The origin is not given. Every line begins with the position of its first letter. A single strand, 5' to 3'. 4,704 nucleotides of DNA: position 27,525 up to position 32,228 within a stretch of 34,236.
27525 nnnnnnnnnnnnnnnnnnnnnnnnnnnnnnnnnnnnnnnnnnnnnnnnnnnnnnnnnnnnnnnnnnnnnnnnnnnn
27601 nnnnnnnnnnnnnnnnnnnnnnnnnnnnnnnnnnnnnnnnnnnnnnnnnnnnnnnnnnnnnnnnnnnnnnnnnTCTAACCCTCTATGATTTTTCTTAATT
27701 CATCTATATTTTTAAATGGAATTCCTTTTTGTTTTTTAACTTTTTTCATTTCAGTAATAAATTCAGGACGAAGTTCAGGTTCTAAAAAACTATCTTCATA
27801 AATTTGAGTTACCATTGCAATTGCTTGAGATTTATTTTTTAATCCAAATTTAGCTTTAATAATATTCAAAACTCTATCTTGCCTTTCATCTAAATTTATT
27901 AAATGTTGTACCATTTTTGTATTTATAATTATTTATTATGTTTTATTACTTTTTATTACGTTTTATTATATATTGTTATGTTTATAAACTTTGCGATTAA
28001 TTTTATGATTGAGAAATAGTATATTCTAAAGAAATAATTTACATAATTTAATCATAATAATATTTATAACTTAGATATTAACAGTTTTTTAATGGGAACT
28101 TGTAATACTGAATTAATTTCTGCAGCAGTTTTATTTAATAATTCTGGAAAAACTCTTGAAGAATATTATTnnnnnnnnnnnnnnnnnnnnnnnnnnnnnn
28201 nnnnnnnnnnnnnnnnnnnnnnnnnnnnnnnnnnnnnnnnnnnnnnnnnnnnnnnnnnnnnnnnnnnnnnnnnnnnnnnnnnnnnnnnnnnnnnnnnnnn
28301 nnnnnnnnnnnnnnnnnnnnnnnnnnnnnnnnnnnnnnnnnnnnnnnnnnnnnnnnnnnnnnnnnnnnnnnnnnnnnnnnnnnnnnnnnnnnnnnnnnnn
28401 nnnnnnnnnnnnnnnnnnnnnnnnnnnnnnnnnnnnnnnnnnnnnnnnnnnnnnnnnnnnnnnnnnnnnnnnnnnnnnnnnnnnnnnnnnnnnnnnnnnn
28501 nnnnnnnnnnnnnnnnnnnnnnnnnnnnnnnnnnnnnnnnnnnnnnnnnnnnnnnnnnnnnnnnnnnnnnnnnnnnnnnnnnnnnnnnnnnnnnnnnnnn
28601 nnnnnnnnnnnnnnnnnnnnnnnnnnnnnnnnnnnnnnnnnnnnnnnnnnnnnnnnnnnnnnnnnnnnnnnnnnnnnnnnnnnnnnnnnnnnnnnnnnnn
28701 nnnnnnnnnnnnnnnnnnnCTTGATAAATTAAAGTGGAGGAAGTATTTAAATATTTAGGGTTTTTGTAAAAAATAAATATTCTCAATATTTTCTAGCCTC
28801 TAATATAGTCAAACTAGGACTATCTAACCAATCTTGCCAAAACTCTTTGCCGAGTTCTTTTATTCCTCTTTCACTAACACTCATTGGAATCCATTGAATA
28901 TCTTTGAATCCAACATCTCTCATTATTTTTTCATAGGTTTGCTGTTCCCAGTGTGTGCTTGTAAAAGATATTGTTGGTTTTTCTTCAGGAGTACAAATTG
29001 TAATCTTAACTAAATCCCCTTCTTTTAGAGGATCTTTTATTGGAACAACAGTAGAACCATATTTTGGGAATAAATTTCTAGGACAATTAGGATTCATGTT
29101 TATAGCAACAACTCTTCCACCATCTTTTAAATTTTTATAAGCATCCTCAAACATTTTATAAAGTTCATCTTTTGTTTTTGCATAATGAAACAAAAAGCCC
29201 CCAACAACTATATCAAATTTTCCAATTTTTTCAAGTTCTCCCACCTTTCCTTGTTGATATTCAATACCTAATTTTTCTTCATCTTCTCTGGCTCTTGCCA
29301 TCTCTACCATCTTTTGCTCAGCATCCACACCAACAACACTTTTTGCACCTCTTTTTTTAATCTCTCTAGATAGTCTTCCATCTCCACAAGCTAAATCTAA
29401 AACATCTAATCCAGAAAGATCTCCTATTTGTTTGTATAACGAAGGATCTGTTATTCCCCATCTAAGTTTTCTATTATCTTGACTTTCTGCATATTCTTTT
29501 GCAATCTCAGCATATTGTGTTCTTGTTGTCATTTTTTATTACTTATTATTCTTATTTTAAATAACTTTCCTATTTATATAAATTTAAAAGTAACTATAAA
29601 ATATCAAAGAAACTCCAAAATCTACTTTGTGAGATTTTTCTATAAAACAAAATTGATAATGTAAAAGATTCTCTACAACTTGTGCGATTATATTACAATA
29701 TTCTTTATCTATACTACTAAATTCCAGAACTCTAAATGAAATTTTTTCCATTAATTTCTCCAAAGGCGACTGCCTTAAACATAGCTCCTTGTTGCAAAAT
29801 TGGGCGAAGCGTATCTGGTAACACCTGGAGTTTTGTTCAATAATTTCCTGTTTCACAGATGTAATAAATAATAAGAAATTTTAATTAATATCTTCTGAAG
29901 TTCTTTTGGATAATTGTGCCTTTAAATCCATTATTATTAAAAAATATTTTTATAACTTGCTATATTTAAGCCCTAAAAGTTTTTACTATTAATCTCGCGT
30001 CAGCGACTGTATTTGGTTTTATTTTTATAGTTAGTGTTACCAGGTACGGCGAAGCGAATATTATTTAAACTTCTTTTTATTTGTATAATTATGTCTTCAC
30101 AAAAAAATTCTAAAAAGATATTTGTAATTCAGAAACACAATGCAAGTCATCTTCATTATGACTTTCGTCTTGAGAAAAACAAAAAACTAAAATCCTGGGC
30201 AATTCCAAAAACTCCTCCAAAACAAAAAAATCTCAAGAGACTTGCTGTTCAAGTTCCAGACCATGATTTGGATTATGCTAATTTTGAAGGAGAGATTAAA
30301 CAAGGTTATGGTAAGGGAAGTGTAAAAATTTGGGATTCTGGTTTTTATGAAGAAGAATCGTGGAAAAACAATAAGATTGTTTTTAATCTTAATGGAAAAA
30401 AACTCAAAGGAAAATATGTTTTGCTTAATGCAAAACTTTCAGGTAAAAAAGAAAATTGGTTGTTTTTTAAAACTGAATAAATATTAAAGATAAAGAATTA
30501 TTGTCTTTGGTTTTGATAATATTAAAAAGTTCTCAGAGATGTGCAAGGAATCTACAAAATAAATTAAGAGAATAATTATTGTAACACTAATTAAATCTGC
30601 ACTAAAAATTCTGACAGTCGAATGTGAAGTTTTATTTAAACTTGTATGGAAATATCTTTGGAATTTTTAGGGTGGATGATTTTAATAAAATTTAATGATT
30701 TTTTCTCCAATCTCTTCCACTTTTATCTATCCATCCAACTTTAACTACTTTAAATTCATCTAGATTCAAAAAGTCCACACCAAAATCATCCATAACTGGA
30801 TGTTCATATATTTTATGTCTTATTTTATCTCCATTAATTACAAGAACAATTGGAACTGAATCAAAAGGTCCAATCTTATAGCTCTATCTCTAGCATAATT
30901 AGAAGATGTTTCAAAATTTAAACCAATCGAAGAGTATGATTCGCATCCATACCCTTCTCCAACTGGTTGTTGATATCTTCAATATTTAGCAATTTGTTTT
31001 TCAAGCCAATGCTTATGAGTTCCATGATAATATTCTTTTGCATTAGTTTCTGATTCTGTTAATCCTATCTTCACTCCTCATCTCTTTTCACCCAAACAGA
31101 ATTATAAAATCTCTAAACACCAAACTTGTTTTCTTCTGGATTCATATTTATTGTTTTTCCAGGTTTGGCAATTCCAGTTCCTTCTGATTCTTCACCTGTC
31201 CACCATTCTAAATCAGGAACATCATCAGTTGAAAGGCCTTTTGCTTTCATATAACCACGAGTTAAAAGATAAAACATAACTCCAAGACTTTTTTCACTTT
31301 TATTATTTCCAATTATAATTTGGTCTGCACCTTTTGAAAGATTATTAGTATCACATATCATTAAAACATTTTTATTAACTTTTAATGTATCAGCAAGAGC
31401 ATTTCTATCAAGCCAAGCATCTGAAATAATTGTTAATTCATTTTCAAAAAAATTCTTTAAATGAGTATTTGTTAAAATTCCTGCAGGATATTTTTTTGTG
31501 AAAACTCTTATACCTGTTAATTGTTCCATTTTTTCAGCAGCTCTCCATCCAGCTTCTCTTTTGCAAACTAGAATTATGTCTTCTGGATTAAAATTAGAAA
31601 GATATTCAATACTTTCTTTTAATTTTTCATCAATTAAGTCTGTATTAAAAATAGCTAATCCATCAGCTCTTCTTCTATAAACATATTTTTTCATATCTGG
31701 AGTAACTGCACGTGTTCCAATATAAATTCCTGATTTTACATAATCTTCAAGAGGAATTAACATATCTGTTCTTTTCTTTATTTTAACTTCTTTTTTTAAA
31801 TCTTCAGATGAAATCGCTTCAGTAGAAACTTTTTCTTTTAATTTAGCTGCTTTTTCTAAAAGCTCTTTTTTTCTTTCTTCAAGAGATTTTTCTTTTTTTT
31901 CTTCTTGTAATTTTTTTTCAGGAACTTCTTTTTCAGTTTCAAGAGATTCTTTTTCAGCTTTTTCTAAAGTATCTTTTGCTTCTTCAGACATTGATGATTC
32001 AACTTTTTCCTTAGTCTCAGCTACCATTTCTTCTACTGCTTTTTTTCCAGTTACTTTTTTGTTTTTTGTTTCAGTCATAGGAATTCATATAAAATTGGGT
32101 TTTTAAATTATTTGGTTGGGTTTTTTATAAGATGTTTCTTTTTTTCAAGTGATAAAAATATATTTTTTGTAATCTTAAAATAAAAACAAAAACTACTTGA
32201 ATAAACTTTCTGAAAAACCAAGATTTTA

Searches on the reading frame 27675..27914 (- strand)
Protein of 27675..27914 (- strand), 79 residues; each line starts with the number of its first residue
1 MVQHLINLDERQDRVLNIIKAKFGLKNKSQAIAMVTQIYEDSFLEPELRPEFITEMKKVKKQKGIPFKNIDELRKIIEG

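Call 97: search_protein_families(library=pfam, proteins=[window:27675-27914:-], max_evalue=0.001)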
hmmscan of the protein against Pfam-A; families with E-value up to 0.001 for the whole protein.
window:27675-27914:- (79 aa): 1 family
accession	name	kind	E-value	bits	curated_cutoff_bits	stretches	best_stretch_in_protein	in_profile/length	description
PF10884.14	DUF2683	-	3.6e-06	27.6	27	1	15-75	4-66/66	Protein of unknown function (DUF2683)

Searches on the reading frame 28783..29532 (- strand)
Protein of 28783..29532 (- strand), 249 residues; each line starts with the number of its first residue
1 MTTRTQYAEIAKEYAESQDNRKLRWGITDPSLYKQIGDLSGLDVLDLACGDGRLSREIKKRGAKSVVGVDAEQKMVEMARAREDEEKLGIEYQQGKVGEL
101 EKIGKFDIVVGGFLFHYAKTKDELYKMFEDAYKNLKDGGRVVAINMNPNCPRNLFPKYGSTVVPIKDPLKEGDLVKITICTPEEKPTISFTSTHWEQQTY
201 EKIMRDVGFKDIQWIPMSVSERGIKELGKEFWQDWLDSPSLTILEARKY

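Call 97: search_protein_families(library=pfam, proteins=[window:28783-29532:-], max_evalue=0.001)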
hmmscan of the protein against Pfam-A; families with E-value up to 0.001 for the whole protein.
window:28783-29532:- (249 aa): 11 families
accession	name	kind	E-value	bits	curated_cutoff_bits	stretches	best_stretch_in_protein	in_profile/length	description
PF13649.12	Methyltransf_25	-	5.6e-19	69.1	27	1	44-139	1-97/97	Methyltransferase domain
PF08241.18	Methyltransf_11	-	3.9e-15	56.7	21.2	1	45-142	1-94/95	Methyltransferase domain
PF13847.12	Methyltransf_31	-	5.3e-14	52.6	27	1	40-147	3-113/145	Methyltransferase domain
PF08242.18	Methyltransf_12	-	6.3e-12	46.5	30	1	45-141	1-98/98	Methyltransferase domain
PF01209.24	Ubie_methyltran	-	9.1e-12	45.2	20.1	1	34-214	41-218/233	ubiE/COQ5 methyltransferase family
PF05175.20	MTS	-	8.7e-09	35.7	23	1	43-144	34-139/170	Methyltransferase small domain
PF13489.12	Methyltransf_23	-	1.7e-08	34.8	27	1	38-210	20-160/164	Methyltransferase domain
PF06325.19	PrmA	-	3e-06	27.4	22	1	41-142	162-257/296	Ribosomal protein L11 methyltransferase (PrmA)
PF03291.22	mRNA_G-N7_MeTrfase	-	4.4e-05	23.2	26.6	0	39-143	60-180/315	mRNA (guanine-N(7))-methyltransferase domain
PF01170.24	UPF0020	-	0.00012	22.3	22.3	1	60-155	73-176/197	RMKL-like, methyltransferase domain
PF08003.17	Methyltransf_9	-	0.0002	20.9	23.8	1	32-142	107-216/315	Protein of unknown function (DUF1698)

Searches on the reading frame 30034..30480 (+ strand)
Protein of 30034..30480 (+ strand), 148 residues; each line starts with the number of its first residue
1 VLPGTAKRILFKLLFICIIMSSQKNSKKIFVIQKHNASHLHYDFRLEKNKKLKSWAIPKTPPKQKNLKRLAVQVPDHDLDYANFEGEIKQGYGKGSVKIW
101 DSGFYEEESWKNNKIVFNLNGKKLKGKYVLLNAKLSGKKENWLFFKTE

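Call 97: search_protein_families(library=pfam, proteins=[window:30034-30480:+], max_evalue=0.001)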
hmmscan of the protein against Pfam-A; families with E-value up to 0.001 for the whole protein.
window:30034-30480:+ (148 aa): 1 family
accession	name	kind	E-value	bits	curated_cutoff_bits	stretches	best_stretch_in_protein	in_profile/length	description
PF13298.12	LigD_N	-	7.1e-37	126.3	31.1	1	33-131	1-106/107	DNA Ligase D 3'-phosphoesterase domain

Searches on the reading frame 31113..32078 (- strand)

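Call 97: search_protein_families(library=pfam, proteins=[window:31113-32078:-], max_evalue=0.001)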
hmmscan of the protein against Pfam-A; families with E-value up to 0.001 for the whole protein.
window:31113-32078:- (321 aa): 1 family
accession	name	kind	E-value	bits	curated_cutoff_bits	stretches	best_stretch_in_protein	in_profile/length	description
PF00318.25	Ribosomal_S2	-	1.5e-08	34.7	26.1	1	115-205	3-96/216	Ribosomal protein S2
